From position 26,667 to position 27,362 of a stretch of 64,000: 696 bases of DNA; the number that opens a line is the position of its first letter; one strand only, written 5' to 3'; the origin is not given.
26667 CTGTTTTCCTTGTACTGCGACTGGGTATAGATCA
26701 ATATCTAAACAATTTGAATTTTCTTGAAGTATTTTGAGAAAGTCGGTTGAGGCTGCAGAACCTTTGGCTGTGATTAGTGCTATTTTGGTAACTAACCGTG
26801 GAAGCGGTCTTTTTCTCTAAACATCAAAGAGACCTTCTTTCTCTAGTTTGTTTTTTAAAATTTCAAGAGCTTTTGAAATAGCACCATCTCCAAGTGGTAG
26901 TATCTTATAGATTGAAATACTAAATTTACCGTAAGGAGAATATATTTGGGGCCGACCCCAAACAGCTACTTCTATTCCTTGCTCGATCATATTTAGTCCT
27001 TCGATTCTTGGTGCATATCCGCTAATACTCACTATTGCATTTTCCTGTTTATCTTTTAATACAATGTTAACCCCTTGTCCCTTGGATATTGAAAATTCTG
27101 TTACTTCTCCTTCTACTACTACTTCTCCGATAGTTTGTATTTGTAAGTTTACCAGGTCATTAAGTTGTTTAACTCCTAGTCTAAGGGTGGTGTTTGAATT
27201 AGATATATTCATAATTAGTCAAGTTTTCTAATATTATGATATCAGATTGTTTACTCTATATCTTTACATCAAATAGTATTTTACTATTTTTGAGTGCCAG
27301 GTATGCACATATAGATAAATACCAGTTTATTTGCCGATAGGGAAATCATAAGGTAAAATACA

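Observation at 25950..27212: xseA (ExoVII large subunit) carries one in-frame TAG between the OB-fold and catalytic domains; reading through yields a full-length protein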

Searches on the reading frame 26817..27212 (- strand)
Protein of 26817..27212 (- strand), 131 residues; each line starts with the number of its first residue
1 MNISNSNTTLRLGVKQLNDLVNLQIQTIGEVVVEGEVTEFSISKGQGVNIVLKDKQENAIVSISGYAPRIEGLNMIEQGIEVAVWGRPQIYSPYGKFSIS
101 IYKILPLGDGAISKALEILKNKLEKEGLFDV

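Call 8: search_protein_families(library=pfam, proteins=[window:26820-27212:-], max_evalue=0.01)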
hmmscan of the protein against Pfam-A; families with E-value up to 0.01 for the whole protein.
window:26820-27212:- (131 aa): 1 family
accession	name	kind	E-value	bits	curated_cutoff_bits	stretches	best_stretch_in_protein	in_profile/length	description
PF13742.12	tRNA_anti_2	-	1.3e-10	41.8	27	1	13-104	2-94/95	OB-fold nucleic acid binding domain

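Call 17: find_encoding_contigs(protein=window:26817-27212:-, flank=2000, max_places=6)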
Protein window:26817-27212:- (131 aa): no gene with exactly this product is on record in the collection.

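Call 18: list_cluster_members(proteins=[P0007, window:26820-27212:-, window:25683-25931:-, P0001])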
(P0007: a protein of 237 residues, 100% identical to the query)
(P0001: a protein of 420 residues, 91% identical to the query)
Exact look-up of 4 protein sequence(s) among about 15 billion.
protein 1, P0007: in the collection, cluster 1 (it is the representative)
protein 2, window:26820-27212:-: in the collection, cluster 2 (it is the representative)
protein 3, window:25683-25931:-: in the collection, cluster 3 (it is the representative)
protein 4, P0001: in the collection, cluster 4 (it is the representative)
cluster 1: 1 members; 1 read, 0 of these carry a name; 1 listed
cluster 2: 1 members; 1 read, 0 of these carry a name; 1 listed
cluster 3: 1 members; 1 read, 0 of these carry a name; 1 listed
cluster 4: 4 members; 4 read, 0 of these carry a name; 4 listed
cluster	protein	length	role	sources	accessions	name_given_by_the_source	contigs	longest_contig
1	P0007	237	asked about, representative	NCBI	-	-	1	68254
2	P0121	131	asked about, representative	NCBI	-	-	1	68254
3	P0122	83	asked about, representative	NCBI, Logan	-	-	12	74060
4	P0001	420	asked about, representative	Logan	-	-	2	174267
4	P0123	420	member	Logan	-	-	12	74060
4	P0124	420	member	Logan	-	-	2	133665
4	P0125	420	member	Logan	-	-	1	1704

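Call 20: find_encoding_contigs(protein=P0123, flank=10000, max_places=10)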
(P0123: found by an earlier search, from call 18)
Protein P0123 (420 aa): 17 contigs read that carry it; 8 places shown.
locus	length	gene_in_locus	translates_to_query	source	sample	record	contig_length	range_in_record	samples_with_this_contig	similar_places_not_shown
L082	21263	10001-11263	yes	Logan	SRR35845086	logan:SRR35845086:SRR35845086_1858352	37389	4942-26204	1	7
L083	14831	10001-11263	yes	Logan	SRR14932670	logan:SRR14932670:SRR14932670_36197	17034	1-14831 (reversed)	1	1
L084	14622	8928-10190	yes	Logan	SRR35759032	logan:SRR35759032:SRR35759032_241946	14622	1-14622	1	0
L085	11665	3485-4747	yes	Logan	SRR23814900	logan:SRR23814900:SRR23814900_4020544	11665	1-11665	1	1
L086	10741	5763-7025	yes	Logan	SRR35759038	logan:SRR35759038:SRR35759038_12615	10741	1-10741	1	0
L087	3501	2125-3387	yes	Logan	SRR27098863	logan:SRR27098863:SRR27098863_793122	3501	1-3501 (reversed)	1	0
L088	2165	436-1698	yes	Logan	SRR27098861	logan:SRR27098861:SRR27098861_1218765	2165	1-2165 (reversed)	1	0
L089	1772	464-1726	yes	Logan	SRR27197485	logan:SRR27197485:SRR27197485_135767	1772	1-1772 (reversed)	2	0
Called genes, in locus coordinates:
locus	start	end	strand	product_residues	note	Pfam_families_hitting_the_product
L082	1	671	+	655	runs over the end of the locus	-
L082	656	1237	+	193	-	-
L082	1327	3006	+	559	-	PF00664:ABC_membrane, PF03193:RsgA_GTPase (weak), PF02463:SMC_N, PF00005:ABC_tran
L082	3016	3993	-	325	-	PF00561:Abhydrolase_1, PF12146:Hydrolase_4, PF08386:Abhydrolase_4 (weak)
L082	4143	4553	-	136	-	-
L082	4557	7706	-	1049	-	PF00580:UvrD-helicase, PF13245:AAA_19, PF00580:UvrD-helicase, PF13361:UvrD_C, PF13538:UvrD_C_2 (faint), PF12705:PDDEXK_1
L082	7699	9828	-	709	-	PF02878:PGM_PMM_I, PF02879:PGM_PMM_II, PF02880:PGM_PMM_III, PF00408:PGM_PMM_IV (faint)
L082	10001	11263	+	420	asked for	PF13742:tRNA_anti_2, PF02601:Exonuc_VII_L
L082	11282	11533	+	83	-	PF02609:Exonuc_VII_S (weak)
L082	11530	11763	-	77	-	PF08984:DUF1858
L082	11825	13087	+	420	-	PF01098:FTSW_RODA_SPOVE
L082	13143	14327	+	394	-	PF03033:Glyco_transf_28, PF04101:Glyco_tran_28_C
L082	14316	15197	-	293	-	PF00483:NTP_transferase, PF01128:IspD (weak), PF12804:NTP_transf_3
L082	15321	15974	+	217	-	-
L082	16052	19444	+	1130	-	PF02811:PHP, PF07733:DNA_pol3_alpha, PF17657:DNA_pol3_finger, PF14579:HHH_6, PF01336:tRNA_anti-codon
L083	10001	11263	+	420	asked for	PF13742:tRNA_anti_2, PF02601:Exonuc_VII_L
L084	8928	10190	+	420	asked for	PF13742:tRNA_anti_2, PF02601:Exonuc_VII_L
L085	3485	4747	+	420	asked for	PF13742:tRNA_anti_2, PF02601:Exonuc_VII_L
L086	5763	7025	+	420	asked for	PF13742:tRNA_anti_2, PF02601:Exonuc_VII_L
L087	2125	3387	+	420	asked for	PF13742:tRNA_anti_2, PF02601:Exonuc_VII_L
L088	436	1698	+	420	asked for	PF13742:tRNA_anti_2, PF02601:Exonuc_VII_L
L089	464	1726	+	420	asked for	PF13742:tRNA_anti_2, PF02601:Exonuc_VII_L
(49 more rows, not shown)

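Call 31: search_protein_families(library=ncbifam, proteins=[P0123], max_evalue=0.00001)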
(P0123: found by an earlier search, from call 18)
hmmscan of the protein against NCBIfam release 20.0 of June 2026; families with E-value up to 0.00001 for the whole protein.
P0123 (420 aa): 1 family
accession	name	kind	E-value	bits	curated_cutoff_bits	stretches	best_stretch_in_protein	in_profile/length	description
TIGR00237.1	xseA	equivalog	9e-94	314.8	180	1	14-417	2-389/389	exodeoxyribonuclease VII large subunit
